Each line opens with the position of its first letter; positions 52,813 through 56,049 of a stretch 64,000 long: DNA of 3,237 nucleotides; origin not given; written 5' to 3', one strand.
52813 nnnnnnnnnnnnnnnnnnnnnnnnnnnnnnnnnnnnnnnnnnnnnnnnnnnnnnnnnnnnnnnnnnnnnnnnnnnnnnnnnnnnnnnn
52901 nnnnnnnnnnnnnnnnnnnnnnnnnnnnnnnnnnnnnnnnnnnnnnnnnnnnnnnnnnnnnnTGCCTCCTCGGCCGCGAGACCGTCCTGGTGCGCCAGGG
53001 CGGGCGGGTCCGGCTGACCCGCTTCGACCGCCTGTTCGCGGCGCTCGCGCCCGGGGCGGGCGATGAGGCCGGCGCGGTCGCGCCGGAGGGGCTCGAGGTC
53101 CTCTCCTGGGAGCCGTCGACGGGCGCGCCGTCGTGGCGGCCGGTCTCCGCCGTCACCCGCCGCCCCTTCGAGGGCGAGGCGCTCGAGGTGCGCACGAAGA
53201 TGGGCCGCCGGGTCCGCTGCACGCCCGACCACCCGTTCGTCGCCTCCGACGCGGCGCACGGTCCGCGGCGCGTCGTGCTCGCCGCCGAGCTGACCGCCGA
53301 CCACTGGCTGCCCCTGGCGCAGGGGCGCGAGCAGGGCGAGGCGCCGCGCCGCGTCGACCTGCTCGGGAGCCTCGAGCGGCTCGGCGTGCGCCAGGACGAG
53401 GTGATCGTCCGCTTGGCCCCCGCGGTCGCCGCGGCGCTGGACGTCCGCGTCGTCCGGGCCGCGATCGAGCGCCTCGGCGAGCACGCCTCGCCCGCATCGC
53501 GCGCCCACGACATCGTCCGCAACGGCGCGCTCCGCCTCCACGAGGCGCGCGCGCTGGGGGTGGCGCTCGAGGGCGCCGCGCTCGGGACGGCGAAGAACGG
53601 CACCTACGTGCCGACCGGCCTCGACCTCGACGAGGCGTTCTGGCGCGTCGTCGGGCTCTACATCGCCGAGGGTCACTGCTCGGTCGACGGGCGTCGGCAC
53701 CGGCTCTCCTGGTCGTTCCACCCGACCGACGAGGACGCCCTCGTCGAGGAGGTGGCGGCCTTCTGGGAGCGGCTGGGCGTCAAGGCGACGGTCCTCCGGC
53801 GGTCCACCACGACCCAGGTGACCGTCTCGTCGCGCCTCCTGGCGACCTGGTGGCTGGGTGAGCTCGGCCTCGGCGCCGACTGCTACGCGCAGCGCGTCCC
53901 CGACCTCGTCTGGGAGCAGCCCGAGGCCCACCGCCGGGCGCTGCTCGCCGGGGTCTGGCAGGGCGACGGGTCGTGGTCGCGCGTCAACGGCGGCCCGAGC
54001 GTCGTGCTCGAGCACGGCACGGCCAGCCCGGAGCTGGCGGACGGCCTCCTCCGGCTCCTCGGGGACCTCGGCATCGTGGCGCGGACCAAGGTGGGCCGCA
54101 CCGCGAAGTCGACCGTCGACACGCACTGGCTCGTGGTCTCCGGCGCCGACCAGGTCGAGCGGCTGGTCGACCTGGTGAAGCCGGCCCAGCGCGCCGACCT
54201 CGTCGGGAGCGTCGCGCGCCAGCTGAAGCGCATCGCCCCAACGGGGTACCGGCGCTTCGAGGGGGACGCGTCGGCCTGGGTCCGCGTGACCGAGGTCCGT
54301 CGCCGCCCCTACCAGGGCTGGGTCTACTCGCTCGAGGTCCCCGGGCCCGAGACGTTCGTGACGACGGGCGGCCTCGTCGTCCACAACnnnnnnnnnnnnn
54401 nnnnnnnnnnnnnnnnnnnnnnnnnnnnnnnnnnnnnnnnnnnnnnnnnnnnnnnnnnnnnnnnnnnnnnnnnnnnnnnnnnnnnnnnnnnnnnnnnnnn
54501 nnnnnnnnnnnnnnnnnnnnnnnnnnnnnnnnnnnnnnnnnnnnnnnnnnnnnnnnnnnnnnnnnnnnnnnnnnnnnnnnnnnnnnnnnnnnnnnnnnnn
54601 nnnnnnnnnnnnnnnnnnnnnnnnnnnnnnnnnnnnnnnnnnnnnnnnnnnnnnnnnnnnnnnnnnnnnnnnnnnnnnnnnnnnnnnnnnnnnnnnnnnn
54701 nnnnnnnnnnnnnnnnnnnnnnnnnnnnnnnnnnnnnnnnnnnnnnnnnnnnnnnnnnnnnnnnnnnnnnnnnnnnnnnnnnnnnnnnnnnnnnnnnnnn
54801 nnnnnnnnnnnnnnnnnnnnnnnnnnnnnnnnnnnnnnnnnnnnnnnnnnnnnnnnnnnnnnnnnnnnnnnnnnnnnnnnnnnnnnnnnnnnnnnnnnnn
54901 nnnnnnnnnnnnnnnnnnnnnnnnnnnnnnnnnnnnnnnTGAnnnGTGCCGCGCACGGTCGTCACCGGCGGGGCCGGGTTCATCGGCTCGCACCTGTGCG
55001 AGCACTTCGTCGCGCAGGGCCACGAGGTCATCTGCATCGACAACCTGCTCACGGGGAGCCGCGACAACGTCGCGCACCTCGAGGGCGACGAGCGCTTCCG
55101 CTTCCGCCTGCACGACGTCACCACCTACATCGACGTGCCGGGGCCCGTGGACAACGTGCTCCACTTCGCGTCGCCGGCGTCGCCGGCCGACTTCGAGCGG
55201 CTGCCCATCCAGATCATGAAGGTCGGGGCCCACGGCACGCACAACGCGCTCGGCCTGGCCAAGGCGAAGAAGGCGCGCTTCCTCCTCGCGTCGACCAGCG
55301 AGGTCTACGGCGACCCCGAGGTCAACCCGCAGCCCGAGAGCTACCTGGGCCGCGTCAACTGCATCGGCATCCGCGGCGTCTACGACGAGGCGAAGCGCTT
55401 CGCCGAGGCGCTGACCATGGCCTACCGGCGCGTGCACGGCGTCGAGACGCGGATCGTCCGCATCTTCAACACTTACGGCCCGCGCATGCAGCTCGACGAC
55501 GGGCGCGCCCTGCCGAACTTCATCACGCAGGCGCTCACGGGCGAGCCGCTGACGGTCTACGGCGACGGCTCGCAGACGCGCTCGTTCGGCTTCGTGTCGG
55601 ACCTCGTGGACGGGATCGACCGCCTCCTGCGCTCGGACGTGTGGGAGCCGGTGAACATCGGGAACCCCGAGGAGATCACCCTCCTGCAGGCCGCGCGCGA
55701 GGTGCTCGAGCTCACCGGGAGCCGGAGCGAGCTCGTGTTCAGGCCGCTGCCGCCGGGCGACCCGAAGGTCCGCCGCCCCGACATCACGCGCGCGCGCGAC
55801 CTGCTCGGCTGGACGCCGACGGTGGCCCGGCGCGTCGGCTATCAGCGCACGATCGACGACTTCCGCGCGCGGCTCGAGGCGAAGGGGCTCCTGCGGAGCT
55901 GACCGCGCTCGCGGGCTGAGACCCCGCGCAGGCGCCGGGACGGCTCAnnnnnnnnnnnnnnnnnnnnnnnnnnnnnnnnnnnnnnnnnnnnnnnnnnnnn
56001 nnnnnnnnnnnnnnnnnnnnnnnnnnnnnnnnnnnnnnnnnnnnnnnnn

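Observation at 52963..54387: Full-length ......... intein inserted at the catalytic cysteine of UDP-glucose 6-dehydrogenase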

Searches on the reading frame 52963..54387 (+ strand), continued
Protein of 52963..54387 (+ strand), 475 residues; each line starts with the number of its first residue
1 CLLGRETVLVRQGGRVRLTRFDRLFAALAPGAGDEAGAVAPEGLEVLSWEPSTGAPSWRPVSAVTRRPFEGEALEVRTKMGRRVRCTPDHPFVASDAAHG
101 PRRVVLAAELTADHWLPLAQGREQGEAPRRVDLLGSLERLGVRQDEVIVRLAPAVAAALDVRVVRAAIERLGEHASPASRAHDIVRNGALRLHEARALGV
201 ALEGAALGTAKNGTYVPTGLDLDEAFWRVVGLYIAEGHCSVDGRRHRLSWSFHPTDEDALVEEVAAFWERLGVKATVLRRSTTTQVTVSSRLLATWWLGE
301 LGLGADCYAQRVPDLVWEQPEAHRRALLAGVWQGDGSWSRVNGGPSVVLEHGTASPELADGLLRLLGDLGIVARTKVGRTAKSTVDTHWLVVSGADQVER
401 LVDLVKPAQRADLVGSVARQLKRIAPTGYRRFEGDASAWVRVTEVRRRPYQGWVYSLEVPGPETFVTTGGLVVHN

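Call 47: list_cluster_members(proteins=[P0260, P0265, P0269, P0272, P0274, P0279, P0299, P0343, P0270, P0292])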
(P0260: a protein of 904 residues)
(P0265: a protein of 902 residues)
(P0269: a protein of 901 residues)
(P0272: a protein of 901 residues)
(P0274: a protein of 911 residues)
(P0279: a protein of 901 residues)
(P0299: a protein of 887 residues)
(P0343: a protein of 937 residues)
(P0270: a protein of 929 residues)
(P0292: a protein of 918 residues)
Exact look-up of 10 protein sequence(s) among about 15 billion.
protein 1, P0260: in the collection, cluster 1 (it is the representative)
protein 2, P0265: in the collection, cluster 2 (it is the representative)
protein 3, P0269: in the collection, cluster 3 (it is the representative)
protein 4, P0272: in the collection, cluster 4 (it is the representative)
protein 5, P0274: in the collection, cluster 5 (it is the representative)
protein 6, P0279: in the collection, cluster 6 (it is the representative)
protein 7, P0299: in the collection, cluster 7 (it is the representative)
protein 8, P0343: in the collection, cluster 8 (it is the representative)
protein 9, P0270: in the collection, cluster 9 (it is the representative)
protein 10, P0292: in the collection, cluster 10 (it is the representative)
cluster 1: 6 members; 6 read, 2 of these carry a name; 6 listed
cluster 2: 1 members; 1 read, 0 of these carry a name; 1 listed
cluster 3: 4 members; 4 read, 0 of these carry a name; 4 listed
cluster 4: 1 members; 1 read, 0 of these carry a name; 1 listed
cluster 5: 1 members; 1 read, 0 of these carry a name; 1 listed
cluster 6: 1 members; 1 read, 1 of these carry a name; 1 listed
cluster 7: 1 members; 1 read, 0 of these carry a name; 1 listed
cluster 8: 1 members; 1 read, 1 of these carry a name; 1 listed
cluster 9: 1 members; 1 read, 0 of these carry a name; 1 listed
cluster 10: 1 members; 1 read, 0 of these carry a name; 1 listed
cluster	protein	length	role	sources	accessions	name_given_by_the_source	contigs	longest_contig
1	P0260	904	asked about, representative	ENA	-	-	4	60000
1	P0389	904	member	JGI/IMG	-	UDPglucose 6-dehydrogenase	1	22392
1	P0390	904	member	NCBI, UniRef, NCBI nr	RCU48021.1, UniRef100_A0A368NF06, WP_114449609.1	nucleotide sugar dehydrogenase [Haloplanus salinus] | Nucleotide sugar dehydrogenase n=1 Tax=Haloplanus salinus TaxID=1126245 ...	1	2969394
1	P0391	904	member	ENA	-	-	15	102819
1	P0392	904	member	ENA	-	-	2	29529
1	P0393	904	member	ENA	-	-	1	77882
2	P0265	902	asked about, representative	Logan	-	-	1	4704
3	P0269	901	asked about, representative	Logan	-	-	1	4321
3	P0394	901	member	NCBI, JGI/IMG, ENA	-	-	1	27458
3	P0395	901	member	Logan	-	-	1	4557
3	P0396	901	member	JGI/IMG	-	-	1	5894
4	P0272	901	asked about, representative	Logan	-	-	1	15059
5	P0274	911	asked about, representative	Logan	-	-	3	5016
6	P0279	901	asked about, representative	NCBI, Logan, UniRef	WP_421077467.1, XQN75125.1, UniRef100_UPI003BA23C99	nucleotide sugar dehydrogenase [Methanothermococcus sp. Ax23] | nucleotide sugar dehydrogenase n=1 Tax=Methanothermococcus sp. Ax23 TaxID=3156486 ...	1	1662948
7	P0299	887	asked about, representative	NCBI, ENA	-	-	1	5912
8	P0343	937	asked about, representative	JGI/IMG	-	UDPglucose 6-dehydrogenase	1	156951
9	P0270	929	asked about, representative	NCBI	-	-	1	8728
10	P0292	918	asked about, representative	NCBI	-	-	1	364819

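Call 48: fold_search(model_id=the predicted structure, library=pdb)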
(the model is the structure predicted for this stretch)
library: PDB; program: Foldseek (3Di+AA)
matches with E <= 10: 869; with E <= 0.001: 117
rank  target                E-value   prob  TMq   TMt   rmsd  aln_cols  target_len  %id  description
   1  2cw7                  5.7e-27  1.00  0.69  0.62   9.1       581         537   20  Crystal structure of intein homing endonuclease II (released 2006-04-18)
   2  7qss                  1.6e-21  1.00  0.63  0.69   8.7       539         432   16  Crystal structure of homing endonuclease-associated TliVMA intein (C1A) (released 2022-03-30)
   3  7qsu                  2.8e-21  1.00  0.64  0.82   4.8       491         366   16  Crystal structure of homing endonuclease-associated TliVMA intein (C1A, d333-339) (released 2022-03-30)
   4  1dq3                  3.0e-18  1.00  0.59  0.62   5.7       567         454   11  CRYSTAL STRUCTURE OF AN ARCHAEAL INTEIN-ENCODED HOMING ENDONUCLEASE PI-PFUI (released 2000-07-05)
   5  7qst                  8.2e-17  1.00  0.53  0.68   7.4       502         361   14  Crystal structure of homing endonuclease-associated PhoVMA intein (C1A) (released 2022-03-30)
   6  1vde_B                7.1e-14  1.00  0.42  0.46  26.2       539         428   15  PI-SCEI, A HOMING ENDONUCLEASE WITH PROTEIN SPLICING ACTIVITY (released 1998-04-08)
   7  1vde_A                2.1e-13  1.00  0.41  0.44  26.0       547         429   15  PI-SCEI, A HOMING ENDONUCLEASE WITH PROTEIN SPLICING ACTIVITY (released 1998-04-08)
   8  1jva_B                3.1e-13  1.00  0.41  0.45  25.9       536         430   14  CRYSTAL STRUCTURE OF THE VMA1-DERIVED ENDONUCLEASE BEARING THE N AND C EXTEIN PROPEPTIDES (released 2002-08-29)
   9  1ef0_A                3.3e-13  1.00  0.40  0.44  24.5       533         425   13  CRYSTAL STRUCTURE OF PI-SCEI MINIPRECURSOR (released 2000-06-07)
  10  1lws_A                8.9e-13  1.00  0.38  0.42  23.3       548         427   14  Crystal structure of the intein homing endonuclease PI-SceI bound to its recognition sequence (released 2002-09-27)
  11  1um2_A                2.1e-12  1.00  0.41  0.45  26.5       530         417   14  Crystal Structure of the Vma1-Derived Endonuclease with the Ligated Extein Segment (released 2004-09-22)
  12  1lwt_A                5.8e-12  1.00  0.40  0.42  26.5       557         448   14  Crystal structure of the intein homing endonuclease PI-SceI bound to its substrate DNA (Ca2+ free) (released 2002-09-27)
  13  1jva_A                1.0e-11  1.00  0.40  0.44  26.4       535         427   14  CRYSTAL STRUCTURE OF THE VMA1-DERIVED ENDONUCLEASE BEARING THE N AND C EXTEIN PROPEPTIDES (released 2002-08-29)
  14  1dfa                  1.7e-11  1.00  0.42  0.48  10.0       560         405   13  CRYSTAL STRUCTURE OF PI-SCEI IN C2 SPACE GROUP (released 1999-12-08)
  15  1ef0_B                1.7e-11  1.00  0.40  0.47  25.9       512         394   15  CRYSTAL STRUCTURE OF PI-SCEI MINIPRECURSOR (released 2000-06-07)
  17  5o9j_B                8.3e-08  1.00  0.20  0.47   5.4       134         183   19  Crystal structure of transcription factor IIB Mja mini-intein (released 2017-11-01)
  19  5o9j_A                2.5e-07  1.00  0.20  0.47   4.2       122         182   18  Crystal structure of transcription factor IIB Mja mini-intein (released 2017-11-01)
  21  2lqm_MODEL_1_A        1.0e-06  1.00  0.22  0.58   2.9       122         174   16  Solution Structures of RadA intein from Pyrococcus horikoshii (released 2012-05-16)
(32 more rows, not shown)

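Call 65: find_related_loci(query=A1, collection=viral_contigs, flank=5000)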
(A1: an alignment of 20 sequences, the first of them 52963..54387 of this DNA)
Query A1 (475 aa) in viral_contigs; peptide patterns used: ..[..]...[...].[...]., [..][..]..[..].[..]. (x = any residue, [..] = any of these).
83 stretches matched a pattern, but none encodes a relative of the query by tblastn (E <= 1e-3).

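Call 66: search_dna_similar(query=window:52963-54387:+, collection=plasmids, mode=protein, max_rows=15)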
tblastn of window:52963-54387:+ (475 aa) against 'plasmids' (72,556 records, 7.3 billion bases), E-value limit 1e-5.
No match.

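Call 67: search_dna_similar(query=window:52963-54387:+, collection=phages, mode=protein, max_rows=15)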
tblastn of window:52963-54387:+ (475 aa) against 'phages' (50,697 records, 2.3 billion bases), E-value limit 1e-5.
No match.

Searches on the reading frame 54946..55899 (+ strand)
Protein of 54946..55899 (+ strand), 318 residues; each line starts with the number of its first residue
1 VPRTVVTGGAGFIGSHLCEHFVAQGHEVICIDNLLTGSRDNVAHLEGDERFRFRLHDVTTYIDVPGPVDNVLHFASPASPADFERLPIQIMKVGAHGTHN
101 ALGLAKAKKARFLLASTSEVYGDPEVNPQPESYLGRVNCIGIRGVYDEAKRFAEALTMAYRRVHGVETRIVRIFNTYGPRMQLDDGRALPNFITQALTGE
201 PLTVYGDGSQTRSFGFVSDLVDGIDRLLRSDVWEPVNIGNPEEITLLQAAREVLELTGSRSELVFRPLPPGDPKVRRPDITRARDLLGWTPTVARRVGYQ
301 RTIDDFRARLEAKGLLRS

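Call 33: search_protein_families(library=ncbifam, proteins=[window:54946-55899:+], max_evalue=0.00001)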
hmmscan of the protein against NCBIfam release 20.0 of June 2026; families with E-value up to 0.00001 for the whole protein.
window:54946-55899:+ (318 aa): 16 families
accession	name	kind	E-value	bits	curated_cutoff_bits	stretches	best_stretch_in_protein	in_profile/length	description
TIGR01181.1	dTDP_gluc_dehyt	equivalog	5.7e-35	120.9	365.1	1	4-306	2-311/321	dTDP-glucose 4,6-dehydratase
TIGR04180.1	EDH_00030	hypoth_equivalog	2.5e-28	99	475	1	5-292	2-295/297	NAD-dependent 4,6-dehydratase LegB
TIGR01179.1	galE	equivalog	6.9e-25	87.6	262.3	1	5-293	3-311/332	UDP-glucose 4-epimerase GalE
NF005998.1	PRK08125.1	equivalog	2.3e-19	69.2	777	1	3-255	317-583/649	bifunctional UDP-4-amino-4-deoxy-L-arabinose formyltransferase/UDP-glucuronic acid oxidase ArnA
NF008872.0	PRK11908.1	equivalog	3.1e-19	69.2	294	1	4-255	4-269/349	bifunctional UDP-4-keto-pentose/UDP-xylose synthase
NF007582.0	PRK10217.1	equivalog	1.7e-18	66.9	698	1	1-256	1-269/355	dTDP-glucose 4,6-dehydratase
NF007490.0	PRK10084.1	subfamily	3.8e-18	65.6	649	1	4-252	3-272/361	dTDP-glucose 4,6-dehydratase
NF011728.1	PRK15181.1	equivalog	8.3e-18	64.5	760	1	3-304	17-335/348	Vi polysaccharide biosynthesis UDP-N-acetylglucosaminuronic acid C-4 epimerase TviC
TIGR02197.1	heptose_epim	equivalog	7.8e-13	48.3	274.6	1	5-230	2-232/316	ADP-glyceromanno-heptose 6-epimerase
NF007956.0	PRK10675.1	subfamily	1.3e-11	44.2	394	1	4-220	3-239/338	UDP-glucose 4-epimerase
NF047922.1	GDPFucSynFcl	equivalog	8.7e-11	41.8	500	1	108-307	96-302/308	GDP-L-fucose synthase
NF041015.1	UDPsulfquin_syn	equivalog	1.1e-10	41.1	575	0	176-228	224-278/384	UDP-sulfoquinovose synthase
TIGR01777.1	yfcH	hypoth_equivalog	1.3e-07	31.6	207.35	0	5-31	2-28/292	TIGR01777 family oxidoreductase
NF042422.1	oxyalk_red_OleD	equivalog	1.9e-07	30.7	580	1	4-210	3-197/329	2-alkyl-3-oxoalkanoate reductase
NF008360.0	PRK11150.1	equivalog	5.7e-07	29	452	1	5-250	3-247/310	ADP-glyceromanno-heptose 6-epimerase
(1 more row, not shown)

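Call 37: search_solved_structures(query=window:54946-55899:+, max_evalue=1e-20)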
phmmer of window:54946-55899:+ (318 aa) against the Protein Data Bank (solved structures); distinct sequences matched with E-value up to 1e-20: 32.
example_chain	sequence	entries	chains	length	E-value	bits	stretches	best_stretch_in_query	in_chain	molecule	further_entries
4gll_A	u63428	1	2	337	7.5e-100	337.3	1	3-312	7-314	UDP-glucuronic acid decarboxylase 1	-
2b69_A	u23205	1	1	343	7.9e-100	337.2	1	3-312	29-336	UDP-glucuronate decarboxylase 1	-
4m55_A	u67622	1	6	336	3.7e-99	335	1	3-312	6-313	UDP-glucuronic acid decarboxylase 1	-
4lk3_A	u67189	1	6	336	5.1e-99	334.6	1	3-312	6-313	UDP-glucuronic acid decarboxylase 1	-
8vr2_A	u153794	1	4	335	7.2e-35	123.8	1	5-309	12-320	NAD-dependent epimerase/dehydratase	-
3icp_A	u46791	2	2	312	2.1e-31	112.4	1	3-308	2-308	NAD-dependent epimerase/dehydratase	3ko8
4zrm_A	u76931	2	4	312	1.1e-30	110.1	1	5-311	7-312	UDP-glucose 4-epimerase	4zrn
6zl6_A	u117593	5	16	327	1.6e-28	103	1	4-304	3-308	Epimerase domain-containing protein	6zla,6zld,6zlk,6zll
6zlj_A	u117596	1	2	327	3.2e-28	102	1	4-304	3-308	Epimerase domain-containing protein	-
7ys8_A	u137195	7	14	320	3.7e-28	101.8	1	3-308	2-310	UDP-glucose 4-epimerase | UDP-glucose 4-epimerase along with EC 5.1.3.2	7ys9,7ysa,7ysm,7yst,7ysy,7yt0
8rdg_A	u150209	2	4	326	7.4e-28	100.8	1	3-258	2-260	SDR family NAD(P)-dependent oxidoreductase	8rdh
3aw9_A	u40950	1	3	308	9.9e-28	100.4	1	3-308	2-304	NAD-dependent epimerase/dehydratase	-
8rdi_A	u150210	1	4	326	2.1e-27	99.3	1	3-258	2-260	SDR family NAD(P)-dependent oxidoreductase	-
6pmh_A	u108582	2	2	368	1.9e-25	92.8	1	5-306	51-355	UDP-glucose 4-epimerase related protein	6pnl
8sg0_A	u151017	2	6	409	3.8e-25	91.9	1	3-307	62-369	GDP-mannose 3,5-epimerase | GDP-mannose 3,5 epimerase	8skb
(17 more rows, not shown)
